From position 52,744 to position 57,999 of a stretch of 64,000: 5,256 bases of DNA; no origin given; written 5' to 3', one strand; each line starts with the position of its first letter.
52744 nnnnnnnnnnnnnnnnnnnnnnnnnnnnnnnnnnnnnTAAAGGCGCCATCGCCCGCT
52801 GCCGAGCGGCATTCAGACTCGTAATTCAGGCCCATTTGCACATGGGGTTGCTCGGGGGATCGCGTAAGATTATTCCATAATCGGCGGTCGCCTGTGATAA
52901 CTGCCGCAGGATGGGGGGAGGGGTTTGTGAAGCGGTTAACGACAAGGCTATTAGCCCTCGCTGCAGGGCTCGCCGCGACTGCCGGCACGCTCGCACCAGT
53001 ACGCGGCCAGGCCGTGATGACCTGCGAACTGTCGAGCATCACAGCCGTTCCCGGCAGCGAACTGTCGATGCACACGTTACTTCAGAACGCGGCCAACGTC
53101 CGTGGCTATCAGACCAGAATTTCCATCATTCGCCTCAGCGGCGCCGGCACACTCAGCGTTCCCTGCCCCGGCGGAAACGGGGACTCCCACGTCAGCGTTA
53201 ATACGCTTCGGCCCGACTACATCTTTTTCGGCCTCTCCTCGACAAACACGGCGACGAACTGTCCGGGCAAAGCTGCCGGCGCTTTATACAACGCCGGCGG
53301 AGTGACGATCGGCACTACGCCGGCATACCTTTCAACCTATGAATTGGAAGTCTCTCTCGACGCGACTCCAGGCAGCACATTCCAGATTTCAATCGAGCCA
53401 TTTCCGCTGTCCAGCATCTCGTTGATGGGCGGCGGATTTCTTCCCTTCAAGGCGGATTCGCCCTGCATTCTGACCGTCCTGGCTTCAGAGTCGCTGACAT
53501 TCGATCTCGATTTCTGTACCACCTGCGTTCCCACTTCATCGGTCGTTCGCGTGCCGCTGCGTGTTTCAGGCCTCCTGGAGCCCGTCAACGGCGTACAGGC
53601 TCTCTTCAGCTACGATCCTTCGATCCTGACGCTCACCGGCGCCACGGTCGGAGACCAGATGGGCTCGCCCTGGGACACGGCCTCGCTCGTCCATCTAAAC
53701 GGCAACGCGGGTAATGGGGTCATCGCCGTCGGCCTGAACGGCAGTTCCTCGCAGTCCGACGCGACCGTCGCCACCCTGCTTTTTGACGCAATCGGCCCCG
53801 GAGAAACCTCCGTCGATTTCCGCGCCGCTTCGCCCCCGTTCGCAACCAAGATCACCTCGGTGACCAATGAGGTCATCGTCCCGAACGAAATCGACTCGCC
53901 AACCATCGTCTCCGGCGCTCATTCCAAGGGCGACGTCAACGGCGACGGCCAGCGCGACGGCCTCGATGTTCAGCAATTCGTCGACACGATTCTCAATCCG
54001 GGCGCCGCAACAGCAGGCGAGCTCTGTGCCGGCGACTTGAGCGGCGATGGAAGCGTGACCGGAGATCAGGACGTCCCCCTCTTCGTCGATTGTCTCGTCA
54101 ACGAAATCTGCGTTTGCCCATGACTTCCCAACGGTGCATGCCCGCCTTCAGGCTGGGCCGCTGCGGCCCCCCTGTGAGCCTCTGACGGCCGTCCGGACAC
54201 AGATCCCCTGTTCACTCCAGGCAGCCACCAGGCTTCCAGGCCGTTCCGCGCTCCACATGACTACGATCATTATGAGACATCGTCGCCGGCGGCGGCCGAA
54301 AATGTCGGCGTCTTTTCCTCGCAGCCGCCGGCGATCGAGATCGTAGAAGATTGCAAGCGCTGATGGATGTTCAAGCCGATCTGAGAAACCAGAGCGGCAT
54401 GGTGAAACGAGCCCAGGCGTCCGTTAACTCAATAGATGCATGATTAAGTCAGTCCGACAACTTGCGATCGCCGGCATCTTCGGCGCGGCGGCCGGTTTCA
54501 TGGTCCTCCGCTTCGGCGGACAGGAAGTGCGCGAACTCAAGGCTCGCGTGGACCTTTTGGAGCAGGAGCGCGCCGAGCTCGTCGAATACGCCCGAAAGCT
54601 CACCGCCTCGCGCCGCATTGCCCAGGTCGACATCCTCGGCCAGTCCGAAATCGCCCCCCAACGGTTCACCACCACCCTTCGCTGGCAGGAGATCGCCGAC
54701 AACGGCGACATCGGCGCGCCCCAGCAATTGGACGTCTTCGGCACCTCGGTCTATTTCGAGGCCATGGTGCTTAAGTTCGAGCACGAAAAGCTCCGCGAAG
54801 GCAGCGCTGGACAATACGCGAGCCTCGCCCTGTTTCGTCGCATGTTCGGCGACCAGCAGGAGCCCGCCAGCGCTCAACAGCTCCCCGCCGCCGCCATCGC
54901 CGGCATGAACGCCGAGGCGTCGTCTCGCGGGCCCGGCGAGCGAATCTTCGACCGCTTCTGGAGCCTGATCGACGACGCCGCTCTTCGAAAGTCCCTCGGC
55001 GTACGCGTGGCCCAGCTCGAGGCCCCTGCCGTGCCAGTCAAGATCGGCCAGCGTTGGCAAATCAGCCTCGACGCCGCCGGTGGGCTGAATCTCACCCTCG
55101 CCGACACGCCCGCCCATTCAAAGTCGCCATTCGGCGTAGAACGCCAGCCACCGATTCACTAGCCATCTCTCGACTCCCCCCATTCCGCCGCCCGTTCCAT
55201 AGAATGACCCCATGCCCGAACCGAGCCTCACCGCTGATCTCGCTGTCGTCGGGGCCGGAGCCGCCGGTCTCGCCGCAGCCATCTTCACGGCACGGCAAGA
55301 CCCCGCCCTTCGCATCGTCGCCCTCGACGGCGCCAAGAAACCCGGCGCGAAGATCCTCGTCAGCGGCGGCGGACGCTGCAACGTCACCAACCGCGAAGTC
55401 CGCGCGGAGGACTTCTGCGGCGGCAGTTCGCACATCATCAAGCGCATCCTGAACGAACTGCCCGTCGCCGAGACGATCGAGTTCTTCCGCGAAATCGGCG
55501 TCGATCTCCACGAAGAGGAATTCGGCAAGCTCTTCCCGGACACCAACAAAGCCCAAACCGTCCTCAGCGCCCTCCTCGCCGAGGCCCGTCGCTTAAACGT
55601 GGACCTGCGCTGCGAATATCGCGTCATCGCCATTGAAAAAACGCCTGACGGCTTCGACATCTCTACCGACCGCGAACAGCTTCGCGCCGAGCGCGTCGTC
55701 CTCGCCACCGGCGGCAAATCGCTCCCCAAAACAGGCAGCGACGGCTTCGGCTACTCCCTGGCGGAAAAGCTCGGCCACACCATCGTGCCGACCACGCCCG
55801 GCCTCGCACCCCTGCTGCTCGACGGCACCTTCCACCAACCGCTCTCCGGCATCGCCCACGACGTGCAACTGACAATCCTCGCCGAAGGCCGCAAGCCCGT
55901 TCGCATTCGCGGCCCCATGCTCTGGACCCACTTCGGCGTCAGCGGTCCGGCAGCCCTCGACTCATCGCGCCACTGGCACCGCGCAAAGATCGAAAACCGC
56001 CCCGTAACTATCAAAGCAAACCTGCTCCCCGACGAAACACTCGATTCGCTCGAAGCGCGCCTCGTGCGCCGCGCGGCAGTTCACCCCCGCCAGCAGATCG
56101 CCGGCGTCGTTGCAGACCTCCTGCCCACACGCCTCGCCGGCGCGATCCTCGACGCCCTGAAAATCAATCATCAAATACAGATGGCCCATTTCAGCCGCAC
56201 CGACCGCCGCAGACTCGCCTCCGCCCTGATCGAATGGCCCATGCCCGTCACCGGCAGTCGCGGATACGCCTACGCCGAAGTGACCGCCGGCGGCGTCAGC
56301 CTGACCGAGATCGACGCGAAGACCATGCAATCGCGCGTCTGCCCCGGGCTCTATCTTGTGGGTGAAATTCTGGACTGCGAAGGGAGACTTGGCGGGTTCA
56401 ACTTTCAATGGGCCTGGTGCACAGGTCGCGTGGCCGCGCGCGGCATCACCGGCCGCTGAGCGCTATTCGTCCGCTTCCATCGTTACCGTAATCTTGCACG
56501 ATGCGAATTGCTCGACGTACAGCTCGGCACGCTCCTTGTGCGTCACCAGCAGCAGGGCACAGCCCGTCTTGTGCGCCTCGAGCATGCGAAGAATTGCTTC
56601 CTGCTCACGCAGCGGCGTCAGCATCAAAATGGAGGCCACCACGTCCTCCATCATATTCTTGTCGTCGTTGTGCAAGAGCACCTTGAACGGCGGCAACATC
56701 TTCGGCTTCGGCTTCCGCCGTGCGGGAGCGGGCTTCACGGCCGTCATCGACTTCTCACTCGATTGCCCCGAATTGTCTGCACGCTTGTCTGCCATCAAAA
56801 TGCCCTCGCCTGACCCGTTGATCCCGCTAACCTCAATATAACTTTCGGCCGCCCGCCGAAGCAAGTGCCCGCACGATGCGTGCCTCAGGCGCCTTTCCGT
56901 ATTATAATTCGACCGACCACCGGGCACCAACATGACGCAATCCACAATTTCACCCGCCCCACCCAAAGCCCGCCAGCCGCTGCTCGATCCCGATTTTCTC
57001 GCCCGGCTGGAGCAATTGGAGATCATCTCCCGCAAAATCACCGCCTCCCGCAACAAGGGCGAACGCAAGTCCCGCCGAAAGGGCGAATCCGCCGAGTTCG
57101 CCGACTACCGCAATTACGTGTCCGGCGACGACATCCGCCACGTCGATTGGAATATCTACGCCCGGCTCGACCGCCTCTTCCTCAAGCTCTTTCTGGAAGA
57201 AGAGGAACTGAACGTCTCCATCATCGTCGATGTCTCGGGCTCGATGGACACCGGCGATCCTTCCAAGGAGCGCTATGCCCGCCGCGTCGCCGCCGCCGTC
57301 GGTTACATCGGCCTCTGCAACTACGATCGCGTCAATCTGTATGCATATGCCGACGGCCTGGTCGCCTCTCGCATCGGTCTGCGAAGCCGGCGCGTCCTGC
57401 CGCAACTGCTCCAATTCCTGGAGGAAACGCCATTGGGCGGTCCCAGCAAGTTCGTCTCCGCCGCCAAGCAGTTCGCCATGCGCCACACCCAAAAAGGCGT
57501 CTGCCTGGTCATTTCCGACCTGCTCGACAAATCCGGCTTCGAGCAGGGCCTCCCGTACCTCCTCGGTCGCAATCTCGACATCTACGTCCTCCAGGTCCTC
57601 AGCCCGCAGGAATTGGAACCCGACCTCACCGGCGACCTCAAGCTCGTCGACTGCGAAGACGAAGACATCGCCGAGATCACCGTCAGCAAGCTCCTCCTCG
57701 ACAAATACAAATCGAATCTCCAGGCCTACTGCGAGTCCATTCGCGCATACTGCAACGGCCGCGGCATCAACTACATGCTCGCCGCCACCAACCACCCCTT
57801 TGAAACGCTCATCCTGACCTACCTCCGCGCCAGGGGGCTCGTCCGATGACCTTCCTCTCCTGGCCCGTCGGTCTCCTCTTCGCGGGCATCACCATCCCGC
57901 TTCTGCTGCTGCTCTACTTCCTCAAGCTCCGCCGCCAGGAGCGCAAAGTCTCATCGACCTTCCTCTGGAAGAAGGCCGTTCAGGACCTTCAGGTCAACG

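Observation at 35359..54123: Five-gene co-directional locus of secreted cohesin/dockerin proteins fused to LTD and CotH modules: candidate non-cellulolytic extracellular assembly system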

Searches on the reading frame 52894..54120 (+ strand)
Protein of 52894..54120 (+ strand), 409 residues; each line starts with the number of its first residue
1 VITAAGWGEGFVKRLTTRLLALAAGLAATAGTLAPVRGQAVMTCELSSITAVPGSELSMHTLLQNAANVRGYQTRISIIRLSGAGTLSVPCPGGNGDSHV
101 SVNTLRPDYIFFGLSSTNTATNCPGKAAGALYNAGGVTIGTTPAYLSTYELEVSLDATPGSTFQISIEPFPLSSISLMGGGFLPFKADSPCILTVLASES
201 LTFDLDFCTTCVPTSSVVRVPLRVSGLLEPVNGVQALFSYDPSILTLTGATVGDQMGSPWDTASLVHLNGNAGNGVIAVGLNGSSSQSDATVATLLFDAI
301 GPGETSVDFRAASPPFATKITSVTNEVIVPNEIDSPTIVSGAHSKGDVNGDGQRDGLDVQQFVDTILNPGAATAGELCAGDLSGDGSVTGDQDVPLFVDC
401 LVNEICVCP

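Call 4: search_protein_families(library=pfam, proteins=[window:52894-54120:+], max_evalue=0.1)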
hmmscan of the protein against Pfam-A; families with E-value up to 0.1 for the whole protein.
window:52894-54120:+ (409 aa): 2 families
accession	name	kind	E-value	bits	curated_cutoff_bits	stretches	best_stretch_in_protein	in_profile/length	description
PF00404.24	Dockerin_1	-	0.00014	22.4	22.9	1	345-389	1-45/57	Dockerin type I domain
PF00963.24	Cohesin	-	0.0002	22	24.1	1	216-301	14-103/139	Cohesin domain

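Call 10: find_homologous_proteins(query=window:52894-54120:+, max_evalue=0.001)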
Query window:52894-54120:+ (409 aa): 7 proteins with E <= 0.001 among 8000 candidates.
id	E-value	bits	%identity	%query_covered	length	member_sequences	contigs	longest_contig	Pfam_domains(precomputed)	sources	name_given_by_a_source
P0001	7.7e-254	860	99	97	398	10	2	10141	-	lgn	-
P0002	2.0e-231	786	88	99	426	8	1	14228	-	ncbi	-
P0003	3.3e-229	779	87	100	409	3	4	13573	PF00404.25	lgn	-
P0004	8.6e-190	649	78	90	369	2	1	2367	PF00404.25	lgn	-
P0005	4.1e-149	515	63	91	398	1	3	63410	-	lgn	-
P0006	9.9e-134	464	57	90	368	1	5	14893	-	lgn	-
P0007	1.7e-112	394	50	97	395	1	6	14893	PF00963.25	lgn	-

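Call 11: find_encoding_contigs(protein=P0005, flank=10000, max_places=3)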
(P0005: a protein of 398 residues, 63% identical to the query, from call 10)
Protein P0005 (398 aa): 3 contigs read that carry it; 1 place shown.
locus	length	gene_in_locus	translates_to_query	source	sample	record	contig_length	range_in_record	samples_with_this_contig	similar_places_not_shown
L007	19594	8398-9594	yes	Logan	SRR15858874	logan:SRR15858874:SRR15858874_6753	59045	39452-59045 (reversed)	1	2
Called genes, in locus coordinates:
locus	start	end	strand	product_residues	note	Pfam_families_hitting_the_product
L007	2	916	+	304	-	?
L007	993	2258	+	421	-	-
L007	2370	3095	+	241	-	-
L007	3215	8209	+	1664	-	PF00932:LTD, PF08757:CotH, PF00932:LTD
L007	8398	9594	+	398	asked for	-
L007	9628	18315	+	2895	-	PF13385:Laminin_G_3, PF24517:CBM96 (weak), PF13385:Laminin_G_3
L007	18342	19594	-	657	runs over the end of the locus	PF21419:RoxA-like_Cyt-c (faint), PF03150:CCP_MauG (weak)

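Call 12: find_encoding_contigs(protein=P0007, flank=10000, max_places=3)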
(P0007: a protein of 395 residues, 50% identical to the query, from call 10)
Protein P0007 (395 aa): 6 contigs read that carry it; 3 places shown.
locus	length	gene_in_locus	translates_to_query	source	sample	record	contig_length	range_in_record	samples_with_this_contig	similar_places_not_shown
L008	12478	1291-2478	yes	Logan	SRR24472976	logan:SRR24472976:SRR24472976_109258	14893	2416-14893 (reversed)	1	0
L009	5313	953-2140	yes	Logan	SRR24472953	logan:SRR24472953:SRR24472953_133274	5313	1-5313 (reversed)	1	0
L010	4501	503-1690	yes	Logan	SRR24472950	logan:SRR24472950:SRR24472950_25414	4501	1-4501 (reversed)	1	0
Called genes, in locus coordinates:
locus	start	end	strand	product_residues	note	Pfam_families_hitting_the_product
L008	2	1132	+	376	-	?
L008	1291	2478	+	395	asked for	PF00963:Cohesin (faint)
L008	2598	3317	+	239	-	-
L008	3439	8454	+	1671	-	PF00932:LTD, PF08757:CotH, PF00932:LTD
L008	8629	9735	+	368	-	-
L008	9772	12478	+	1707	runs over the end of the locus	?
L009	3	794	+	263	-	?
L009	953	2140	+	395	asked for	PF00963:Cohesin (faint)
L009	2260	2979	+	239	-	-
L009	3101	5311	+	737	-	?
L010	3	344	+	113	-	?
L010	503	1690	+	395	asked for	PF00963:Cohesin (faint)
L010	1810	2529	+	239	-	-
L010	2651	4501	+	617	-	?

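Call 18: search_solved_structures(query=window:52894-54120:+, max_evalue=1, show_alignments=2)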
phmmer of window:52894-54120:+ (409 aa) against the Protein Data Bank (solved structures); distinct sequences matched with E-value up to 1: 1.
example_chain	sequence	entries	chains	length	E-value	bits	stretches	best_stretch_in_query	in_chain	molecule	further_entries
6kgc_B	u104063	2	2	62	0.79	11.8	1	346-396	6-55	And cellulose-binding endoglucanase family 9 CelL ortholog dockerin domain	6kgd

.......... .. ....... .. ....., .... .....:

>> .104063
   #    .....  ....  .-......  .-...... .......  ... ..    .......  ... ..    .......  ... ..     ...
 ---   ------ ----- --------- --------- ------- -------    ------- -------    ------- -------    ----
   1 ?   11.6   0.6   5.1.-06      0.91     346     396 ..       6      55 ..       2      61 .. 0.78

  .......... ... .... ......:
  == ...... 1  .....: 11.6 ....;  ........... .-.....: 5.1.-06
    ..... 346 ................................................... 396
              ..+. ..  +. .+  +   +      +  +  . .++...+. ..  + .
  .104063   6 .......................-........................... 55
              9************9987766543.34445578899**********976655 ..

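Call 30: predict_structure(alignment_id=A2)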
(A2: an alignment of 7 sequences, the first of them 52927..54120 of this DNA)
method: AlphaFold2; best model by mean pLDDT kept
length: 398 residues; sequences in the alignment: 7
mean_pLDDT: 51.9   pTM: 0.41
mean pLDDT of the five models: 51.9, 50.4, 48.4, 44.8, 40.5
residues with pLDDT >= 90: 1; 70-90: 64; 50-70: 149; < 50: 184
segments of 3 or more residues with pLDDT < 50: 1-26, 82-131, 194-203, 221-223, 244-261, 275-277, 296-335, 343-346, 363-368, 387-398
pLDDT, mean of each block of 10 residues (from residue 1): 43 36 48 79 74 62 73 73 43 31 27 30 33 60 79 75 60 76 70 46 56 56 53 62 45 46 54 53 64 48 32 26 24 47 51 52 49 54 49 33
secondary structure, 60 per line:
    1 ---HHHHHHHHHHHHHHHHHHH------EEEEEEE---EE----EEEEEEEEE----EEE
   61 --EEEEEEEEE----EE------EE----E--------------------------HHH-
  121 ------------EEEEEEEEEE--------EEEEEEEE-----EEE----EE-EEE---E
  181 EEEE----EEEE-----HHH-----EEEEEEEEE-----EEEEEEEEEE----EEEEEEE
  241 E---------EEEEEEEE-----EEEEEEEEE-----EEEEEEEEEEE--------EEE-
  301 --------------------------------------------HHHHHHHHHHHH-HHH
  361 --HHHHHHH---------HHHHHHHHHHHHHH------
elements in order: H4-22 E29-35 E45-53 E58-60 E63-71 E133-142 E151-158 E164-166 E174-176 E180-184 E189-192 E206-214 E220-229 E234-241 E251-258 E264-272 E278-288 E297-299 H345-356 H363-369 H379-392
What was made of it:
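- The P5 model is poor (pLDDT 52, call 30).
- Tried and rejected: The AF2 model of P5 from a 7-sequence alignment was poor (pLDDT 52, call 30).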

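Call 40: fold_search(model_id=the predicted structure, library=pdb)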
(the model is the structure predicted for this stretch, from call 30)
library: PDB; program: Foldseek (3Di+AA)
matches with E <= 10: 1601; with E <= 0.001: 40
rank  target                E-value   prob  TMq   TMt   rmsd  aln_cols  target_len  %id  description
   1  3l8q_C                1.5e-07  1.00  0.21  0.25  18.7       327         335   12  Structure analysis of the type II cohesin dyad from the adaptor ScaA scaffoldin of Acetivibrio cellulolyticus (released 2010-05-05)
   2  3l8q_A                2.0e-07  1.00  0.22  0.25  19.5       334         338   13  Structure analysis of the type II cohesin dyad from the adaptor ScaA scaffoldin of Acetivibrio cellulolyticus (released 2010-05-05)
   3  3l8q_D                6.8e-07  1.00  0.22  0.26  18.9       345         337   13  Structure analysis of the type II cohesin dyad from the adaptor ScaA scaffoldin of Acetivibrio cellulolyticus (released 2010-05-05)
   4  3l8q_B                8.9e-07  1.00  0.22  0.26  19.6       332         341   12  Structure analysis of the type II cohesin dyad from the adaptor ScaA scaffoldin of Acetivibrio cellulolyticus (released 2010-05-05)
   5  3fcs_A                2.5e-05  0.97  0.16  0.09  16.1       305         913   12  Structure of complete ectodomain of integrin aIIBb3 (released 2009-01-20)
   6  7nxd_A                3.9e-05  0.99  0.18  0.10  14.7       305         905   12  Cryo-EM structure of human integrin alpha5beta1 in the half-bent conformation (released 2021-08-25)
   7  8xfo_A                5.7e-05  0.99  0.18  0.12  13.9       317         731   10  Cryo-EM structure of integrin ITGAV, ITGB3 and CYCLO (RGDFK) complex, conformation 2 (released 2024-12-18)
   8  8t2v_A                5.7e-05  0.98  0.18  0.09  14.2       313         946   12  Cryo-EM Structures of Full-length Integrin alphaIIbbeta3 in Native Lipids (released 2023-07-26)
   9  6avu_A                7.2e-05  0.99  0.20  0.10  13.8       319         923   10  Human alpha-V beta-3 Integrin (open conformation) in complex with the therapeutic antibody LM609 (released 2017-11-01)
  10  5dza                  9.4e-05  1.00  0.31  0.36   8.8       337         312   11  Streptococcus agalactiae AgI/II polypeptide BspA C terminal domain (WT) (released 2016-06-22)
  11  1eut                  1.6e-04  0.99  0.20  0.14  14.9       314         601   10  SIALIDASE, LARGE 68KD FORM, COMPLEXED WITH GALACTOSE (released 1997-01-11)
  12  5nrm_A                1.7e-04  1.00  0.20  0.50  10.2       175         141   13  Crystal structure of the sixth cohesin from Acetivibrio cellulolyticus' scaffoldin B in complex with Cel5 dockerin S51 (released 2018-01-31)
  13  6avq_A                1.8e-04  0.97  0.19  0.10  13.6       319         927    9  The Therapeutic Antibody LM609 Selectively Inhibits Ligand Binding to Human alpha-V beta-3 Integrin via Steric Hindran (released 2017-11-01)
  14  6avr_A                2.2e-04  0.97  0.20  0.10  13.9       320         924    9  Human alpha-V beta-3 Integrin (intermediate conformation) in complex with the therapeutic antibody LM609 (released 2017-11-01)
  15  4jo3_H                2.6e-04  0.94  0.18  0.28  15.1       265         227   15  Crystal structure of rabbit mAb R20 Fab in complex with V3 C-terminus of HIV-1 Consensus B gp120 (released 2013-07-31)
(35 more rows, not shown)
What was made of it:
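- P5: the model's best match is a type II cohesin dyad, 3l8q, E 1.5e-7 (call 40; low-confidence model).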

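Call 77: search_protein_families(library=ncbifam, proteins=[window:52894-54120:+], max_evalue=0.01)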
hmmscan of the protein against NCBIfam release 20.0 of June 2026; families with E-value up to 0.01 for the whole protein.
window:52894-54120:+ (409 aa): 0 families

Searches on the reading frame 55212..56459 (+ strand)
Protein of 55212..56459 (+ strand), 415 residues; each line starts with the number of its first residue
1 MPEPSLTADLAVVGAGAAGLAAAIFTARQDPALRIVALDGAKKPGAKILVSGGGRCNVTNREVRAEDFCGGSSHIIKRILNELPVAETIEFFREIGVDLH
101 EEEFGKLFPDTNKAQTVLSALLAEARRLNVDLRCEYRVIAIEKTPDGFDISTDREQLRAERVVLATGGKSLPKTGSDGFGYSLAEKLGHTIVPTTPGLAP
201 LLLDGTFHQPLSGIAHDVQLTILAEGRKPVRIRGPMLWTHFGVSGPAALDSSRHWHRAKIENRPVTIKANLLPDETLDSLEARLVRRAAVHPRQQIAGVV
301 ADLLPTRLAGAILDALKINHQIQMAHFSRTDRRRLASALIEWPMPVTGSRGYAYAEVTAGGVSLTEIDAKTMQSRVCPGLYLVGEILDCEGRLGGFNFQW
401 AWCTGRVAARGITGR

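Call 7: search_protein_families(library=pfam, proteins=[window:55212-56459:+], max_evalue=0.001)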
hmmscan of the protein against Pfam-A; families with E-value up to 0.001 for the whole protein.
window:55212-56459:+ (415 aa): 8 families
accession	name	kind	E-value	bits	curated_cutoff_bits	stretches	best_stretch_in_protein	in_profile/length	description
PF03486.20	HI0933_like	-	6.1e-78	262.1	50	1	9-410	2-243/244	HI0933-like protein Rossmann domain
PF22780.1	HI0933_like_1st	-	1.4e-31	110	27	1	196-357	2-165/165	HI0933-like protein barrel and H2TH domain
PF07992.20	Pyr_redox_2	-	8.4e-08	32.4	26.1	1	9-170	2-111/291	Pyridine nucleotide-disulphide oxidoreductase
PF13738.12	Pyr_redox_3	-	9.9e-08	32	30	1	124-173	90-139/305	Pyridine nucleotide-disulphide oxidoreductase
PF00890.30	FAD_binding_2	-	1.2e-07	31.7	20.4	1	9-62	1-52/414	FAD binding domain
PF01266.30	DAO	-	2.9e-07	30.8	27.9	0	117-170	151-206/353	FAD dependent oxidoreductase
PF13454.12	NAD_binding_9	-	6.8e-06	26.6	21.8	0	117-167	102-153/155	FAD-NAD(P)-binding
PF01946.23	Thi4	-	0.00044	20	26.2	0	7-48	17-57/235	Thi4 family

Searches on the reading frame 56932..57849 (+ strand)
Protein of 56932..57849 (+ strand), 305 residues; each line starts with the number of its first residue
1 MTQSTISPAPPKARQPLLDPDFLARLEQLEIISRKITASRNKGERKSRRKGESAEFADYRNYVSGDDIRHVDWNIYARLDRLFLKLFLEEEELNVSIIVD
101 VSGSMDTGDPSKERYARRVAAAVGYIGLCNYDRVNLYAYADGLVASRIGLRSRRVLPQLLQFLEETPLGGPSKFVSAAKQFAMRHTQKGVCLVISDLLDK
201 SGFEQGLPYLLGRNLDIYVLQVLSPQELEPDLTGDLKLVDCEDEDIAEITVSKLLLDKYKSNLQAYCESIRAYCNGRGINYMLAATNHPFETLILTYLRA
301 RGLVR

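Call 7: search_protein_families(library=pfam, proteins=[window:56932-57849:+], max_evalue=0.001)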
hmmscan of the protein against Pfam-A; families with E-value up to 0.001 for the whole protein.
window:56932-57849:+ (305 aa): 2 families
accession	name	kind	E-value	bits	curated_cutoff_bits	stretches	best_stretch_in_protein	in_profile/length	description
PF01882.25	DUF58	-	1.3e-31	109.9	23.4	1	58-262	1-209/216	Protein of unknown function DUF58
PF13519.12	VWA_2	-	3.2e-06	28.2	27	1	97-196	3-105/107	von Willebrand factor type A domain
